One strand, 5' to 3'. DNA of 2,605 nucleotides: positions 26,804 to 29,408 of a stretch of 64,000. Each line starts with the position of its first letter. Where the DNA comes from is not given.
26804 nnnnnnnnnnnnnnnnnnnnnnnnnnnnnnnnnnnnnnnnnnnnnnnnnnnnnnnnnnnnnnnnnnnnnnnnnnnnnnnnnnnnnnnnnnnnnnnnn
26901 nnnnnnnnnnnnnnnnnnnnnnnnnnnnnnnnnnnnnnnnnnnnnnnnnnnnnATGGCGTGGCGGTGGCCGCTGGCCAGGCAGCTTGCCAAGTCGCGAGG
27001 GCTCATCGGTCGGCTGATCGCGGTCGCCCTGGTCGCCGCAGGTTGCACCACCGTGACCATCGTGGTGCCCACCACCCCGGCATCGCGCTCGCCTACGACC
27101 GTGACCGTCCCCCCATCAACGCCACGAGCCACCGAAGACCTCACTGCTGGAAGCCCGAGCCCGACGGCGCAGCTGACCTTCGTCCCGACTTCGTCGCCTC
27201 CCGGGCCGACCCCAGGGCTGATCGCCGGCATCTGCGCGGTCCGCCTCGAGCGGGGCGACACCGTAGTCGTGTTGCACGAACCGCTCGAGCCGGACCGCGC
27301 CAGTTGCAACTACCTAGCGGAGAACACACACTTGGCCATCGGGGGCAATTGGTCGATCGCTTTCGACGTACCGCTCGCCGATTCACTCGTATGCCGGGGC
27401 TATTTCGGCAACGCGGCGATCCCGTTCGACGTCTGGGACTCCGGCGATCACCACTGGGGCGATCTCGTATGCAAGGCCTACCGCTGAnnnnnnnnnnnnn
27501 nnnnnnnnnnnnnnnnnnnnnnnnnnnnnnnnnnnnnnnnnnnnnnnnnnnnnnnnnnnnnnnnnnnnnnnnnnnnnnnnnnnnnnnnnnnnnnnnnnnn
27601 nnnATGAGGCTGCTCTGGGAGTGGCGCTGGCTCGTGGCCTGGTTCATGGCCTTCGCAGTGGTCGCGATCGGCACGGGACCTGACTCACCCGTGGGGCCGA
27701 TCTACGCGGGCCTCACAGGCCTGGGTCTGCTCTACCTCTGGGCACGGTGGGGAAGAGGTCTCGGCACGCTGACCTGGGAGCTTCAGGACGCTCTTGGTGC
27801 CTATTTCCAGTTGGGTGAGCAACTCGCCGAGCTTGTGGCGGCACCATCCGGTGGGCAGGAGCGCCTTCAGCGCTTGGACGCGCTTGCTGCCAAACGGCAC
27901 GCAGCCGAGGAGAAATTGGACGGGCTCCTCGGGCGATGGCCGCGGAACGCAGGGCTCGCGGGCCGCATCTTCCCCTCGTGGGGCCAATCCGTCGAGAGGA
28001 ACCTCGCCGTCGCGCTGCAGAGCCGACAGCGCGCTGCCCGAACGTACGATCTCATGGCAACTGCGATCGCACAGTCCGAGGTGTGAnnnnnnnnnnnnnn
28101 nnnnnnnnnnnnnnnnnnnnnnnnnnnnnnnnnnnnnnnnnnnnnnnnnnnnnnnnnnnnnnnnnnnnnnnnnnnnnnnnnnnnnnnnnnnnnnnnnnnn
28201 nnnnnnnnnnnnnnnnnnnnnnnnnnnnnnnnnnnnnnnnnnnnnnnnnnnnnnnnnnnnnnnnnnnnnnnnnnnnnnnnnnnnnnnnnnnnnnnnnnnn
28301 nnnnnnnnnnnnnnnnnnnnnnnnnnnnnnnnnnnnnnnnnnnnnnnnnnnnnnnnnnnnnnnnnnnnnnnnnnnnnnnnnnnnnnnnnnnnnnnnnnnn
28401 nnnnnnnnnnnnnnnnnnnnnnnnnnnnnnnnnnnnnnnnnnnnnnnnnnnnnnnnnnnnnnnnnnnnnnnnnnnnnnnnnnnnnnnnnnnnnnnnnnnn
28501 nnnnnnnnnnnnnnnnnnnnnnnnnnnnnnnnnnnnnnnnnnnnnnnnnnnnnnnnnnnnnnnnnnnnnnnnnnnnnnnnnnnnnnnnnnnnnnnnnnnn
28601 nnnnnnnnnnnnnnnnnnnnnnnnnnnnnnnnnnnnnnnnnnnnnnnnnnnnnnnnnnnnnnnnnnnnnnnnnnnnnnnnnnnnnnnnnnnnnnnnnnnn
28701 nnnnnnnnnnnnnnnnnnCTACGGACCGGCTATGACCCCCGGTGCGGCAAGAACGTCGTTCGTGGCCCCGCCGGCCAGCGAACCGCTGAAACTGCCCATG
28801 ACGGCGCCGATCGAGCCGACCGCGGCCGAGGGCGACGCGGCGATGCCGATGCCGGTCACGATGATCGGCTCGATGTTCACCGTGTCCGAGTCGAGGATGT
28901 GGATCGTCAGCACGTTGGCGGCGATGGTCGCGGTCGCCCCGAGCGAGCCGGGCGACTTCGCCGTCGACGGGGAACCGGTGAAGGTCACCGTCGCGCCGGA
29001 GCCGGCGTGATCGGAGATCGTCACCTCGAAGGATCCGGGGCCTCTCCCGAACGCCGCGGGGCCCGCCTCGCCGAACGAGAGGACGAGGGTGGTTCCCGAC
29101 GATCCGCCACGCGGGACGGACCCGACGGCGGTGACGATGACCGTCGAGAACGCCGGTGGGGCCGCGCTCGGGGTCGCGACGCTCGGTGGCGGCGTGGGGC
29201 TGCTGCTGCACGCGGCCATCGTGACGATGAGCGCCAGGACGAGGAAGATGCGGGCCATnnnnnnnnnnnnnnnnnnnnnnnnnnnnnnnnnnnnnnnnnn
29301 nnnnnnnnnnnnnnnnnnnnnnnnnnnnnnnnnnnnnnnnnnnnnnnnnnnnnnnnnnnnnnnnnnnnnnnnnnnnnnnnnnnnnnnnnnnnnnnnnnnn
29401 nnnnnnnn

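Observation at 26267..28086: Low-GC three-gene cassette of unknown function inside the islet: Zn-ribbon protein, lipoprotein, membrane protein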

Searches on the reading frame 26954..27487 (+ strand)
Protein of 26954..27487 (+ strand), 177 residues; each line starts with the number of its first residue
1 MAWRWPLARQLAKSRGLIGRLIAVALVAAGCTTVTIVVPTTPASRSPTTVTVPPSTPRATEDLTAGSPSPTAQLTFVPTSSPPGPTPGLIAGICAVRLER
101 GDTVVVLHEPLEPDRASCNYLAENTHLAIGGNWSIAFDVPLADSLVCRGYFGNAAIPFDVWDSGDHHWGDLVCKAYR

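Call 6: search_protein_families(library=pfam, proteins=[window:26954-27487:+], max_evalue=1)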
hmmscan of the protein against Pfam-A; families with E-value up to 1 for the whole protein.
window:26954-27487:+ (177 aa): 0 families

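Call 7: search_protein_families(library=padloc, proteins=[window:26954-27487:+], max_evalue=1)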
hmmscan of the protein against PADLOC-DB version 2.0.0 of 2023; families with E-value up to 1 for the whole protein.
window:26954-27487:+ (177 aa): 1 family
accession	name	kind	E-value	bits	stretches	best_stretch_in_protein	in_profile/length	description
PDLC03028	MTase_I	-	0.06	9.3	1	40-124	343-426/1236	Type I methyltransferase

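Call 8: search_protein_families(library=phrogs, proteins=[window:26954-27487:+], max_evalue=1)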
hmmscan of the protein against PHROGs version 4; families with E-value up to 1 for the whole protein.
window:26954-27487:+ (177 aa): 0 families

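Call 9: search_protein_families(library=ncbifam, proteins=[window:26954-27487:+], max_evalue=1)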
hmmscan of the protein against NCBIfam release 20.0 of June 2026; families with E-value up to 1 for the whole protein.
window:26954-27487:+ (177 aa): 0 families

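Call 14: find_homologous_proteins(query=window:26954-27487:+)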
Query window:26954-27487:+ (177 aa): 2 proteins with E <= 0.001 among 409 candidates.
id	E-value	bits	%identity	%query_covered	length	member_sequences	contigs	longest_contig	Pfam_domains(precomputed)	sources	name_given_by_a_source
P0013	4.3e-115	400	100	100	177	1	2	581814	-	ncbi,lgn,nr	ncbi:MAG: hypothetical protein IVW53_01665 [Chloroflexi bacterium]|nr:hypothetical protein [Chlorofl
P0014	2.2e-66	241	68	94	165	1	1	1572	-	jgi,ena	-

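Call 16: find_encoding_contigs(protein=P0014, flank=8000, max_places=4)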
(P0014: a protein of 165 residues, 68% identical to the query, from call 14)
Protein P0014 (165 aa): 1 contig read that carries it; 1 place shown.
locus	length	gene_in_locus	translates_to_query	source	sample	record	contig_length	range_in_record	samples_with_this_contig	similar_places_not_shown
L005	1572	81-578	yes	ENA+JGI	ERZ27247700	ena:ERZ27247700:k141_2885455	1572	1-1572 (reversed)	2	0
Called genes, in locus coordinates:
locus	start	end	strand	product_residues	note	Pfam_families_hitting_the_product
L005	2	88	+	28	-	?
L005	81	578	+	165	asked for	-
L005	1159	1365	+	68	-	PF12728:HTH_17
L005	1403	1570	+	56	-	?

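Call 28: find_encoding_contigs(protein=P0013, flank=6000, max_places=2)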
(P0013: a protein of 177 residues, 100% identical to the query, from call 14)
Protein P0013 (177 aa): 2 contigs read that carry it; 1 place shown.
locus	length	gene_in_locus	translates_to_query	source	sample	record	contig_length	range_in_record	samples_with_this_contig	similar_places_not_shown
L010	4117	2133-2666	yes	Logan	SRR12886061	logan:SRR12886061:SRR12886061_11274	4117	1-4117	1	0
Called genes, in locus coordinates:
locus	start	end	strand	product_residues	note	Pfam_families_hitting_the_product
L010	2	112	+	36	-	?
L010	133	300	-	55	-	-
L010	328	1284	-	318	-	PF01619:Pro_dh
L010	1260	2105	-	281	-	-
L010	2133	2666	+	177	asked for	-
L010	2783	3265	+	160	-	-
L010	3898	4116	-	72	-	?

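Call 58: predict_structure(alignment_id=A3)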
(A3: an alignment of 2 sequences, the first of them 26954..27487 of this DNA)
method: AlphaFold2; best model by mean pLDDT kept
length: 177 residues; sequences in the alignment: 2
mean_pLDDT: 33.6   pTM: 0.22
mean pLDDT of the five models: 33.6, 31.1, 30.2, 28.0, 26.4
residues with pLDDT >= 90: 0; 70-90: 0; 50-70: 0; < 50: 177
segments of 3 or more residues with pLDDT < 50: 1-177
pLDDT, mean of each block of 10 residues (from residue 1): 47 38 33 28 30 29 28 26 29 36 36 37 31 28 38 34 38 42
secondary structure, 60 per line:
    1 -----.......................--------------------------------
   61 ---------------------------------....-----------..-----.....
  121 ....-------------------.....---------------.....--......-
elements in order: H6-28 E94-97 H116-124 E144-148 E164-168 E171-176

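Call 74: search_solved_structures(query=window:26954-27487:+, max_evalue=1)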
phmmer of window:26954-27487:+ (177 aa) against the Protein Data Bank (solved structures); distinct sequences matched with E-value up to 1: 0.

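Call 76: search_dna_similar(query=window:26954-27487:+, collection=phages, mode=protein, max_evalue=0.01)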
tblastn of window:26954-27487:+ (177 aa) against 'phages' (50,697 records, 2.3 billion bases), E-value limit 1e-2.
No match.

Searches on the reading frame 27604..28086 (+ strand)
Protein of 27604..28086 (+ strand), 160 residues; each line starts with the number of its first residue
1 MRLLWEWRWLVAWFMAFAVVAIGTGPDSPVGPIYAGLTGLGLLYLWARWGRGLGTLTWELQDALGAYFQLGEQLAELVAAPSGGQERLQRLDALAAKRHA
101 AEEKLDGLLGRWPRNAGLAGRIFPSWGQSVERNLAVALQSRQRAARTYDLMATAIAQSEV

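Call 6: search_protein_families(library=pfam, proteins=[window:27604-28086:+], max_evalue=1)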
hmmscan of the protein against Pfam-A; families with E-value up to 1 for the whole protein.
window:27604-28086:+ (160 aa): 1 family
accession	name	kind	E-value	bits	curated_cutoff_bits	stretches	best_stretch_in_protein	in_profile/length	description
PF16326.10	ABC_tran_CTD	-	0.13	13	32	1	72-112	25-64/69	ABC transporter C-terminal domain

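Call 7: search_protein_families(library=padloc, proteins=[window:27604-28086:+], max_evalue=1)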
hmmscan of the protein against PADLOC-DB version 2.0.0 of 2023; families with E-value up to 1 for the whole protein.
window:27604-28086:+ (160 aa): 0 families

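Call 8: search_protein_families(library=phrogs, proteins=[window:27604-28086:+], max_evalue=1)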
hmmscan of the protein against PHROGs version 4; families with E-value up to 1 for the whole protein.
window:27604-28086:+ (160 aa): 0 families

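Call 9: search_protein_families(library=ncbifam, proteins=[window:27604-28086:+], max_evalue=1)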
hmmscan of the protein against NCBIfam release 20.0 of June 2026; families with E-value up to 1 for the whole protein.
window:27604-28086:+ (160 aa): 0 families

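Call 15: find_homologous_proteins(query=window:27604-28086:+)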
Query window:27604-28086:+ (160 aa): 1 proteins with E <= 0.001 among 865 candidates.
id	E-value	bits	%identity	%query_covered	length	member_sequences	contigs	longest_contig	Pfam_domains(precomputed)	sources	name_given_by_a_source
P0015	2.2e-98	345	100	100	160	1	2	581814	-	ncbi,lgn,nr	ncbi:MAG: hypothetical protein IVW53_01670 [Chloroflexi bacterium]|nr:hypothetical protein [Chlorofl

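Call 75: search_solved_structures(query=window:27604-28086:+, max_evalue=1)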
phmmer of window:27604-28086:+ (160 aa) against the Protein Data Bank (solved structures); distinct sequences matched with E-value up to 1: 4.
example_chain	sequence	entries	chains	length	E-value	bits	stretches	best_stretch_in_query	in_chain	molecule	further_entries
7bie_A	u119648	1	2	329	0.0077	19.6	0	28-70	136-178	nvWRAP-T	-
7bif_A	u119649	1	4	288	0.015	18.7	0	28-70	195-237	v22WRAP-T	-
7big_A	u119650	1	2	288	0.02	18.3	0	28-69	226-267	v13WRAP-T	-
7bid_A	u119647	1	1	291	0.029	17.7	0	28-70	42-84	v31WRAP-T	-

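Call 77: search_dna_similar(query=window:27604-28086:+, collection=phages, mode=protein, max_evalue=0.01)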
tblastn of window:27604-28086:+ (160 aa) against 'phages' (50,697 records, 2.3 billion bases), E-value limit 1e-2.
No match.

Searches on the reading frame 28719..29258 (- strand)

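Call 6: search_protein_families(library=pfam, proteins=[window:28719-29258:-], max_evalue=1)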
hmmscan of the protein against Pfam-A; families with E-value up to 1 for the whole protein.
window:28719-29258:- (179 aa): 0 families

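Call 7: search_protein_families(library=padloc, proteins=[window:28719-29258:-], max_evalue=1)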
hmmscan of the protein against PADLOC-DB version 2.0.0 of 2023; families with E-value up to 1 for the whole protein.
window:28719-29258:- (179 aa): 0 families

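Call 8: search_protein_families(library=phrogs, proteins=[window:28719-29258:-], max_evalue=1)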
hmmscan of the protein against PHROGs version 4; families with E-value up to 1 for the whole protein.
window:28719-29258:- (179 aa): 2 families
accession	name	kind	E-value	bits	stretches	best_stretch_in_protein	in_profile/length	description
phrog_812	-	lysis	0.18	13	1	1-31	1-33/102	Rz-like spanin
phrog_456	-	lysis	0.28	11.9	1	1-36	10-42/102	Rz-like spanin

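Call 9: search_protein_families(library=ncbifam, proteins=[window:28719-29258:-], max_evalue=1)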
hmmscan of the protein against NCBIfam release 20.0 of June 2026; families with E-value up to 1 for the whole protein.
window:28719-29258:- (179 aa): 2 families
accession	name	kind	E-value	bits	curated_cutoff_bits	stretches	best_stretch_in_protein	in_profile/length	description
NF041850.1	VI_secsys_TagV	equivalog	0.39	10.4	300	1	3-28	4-29/166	type VI secretion system accessory protein TagV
NF010639.0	PRK14036.1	equivalog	0.69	8.5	502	1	133-171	197-231/379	citrate synthase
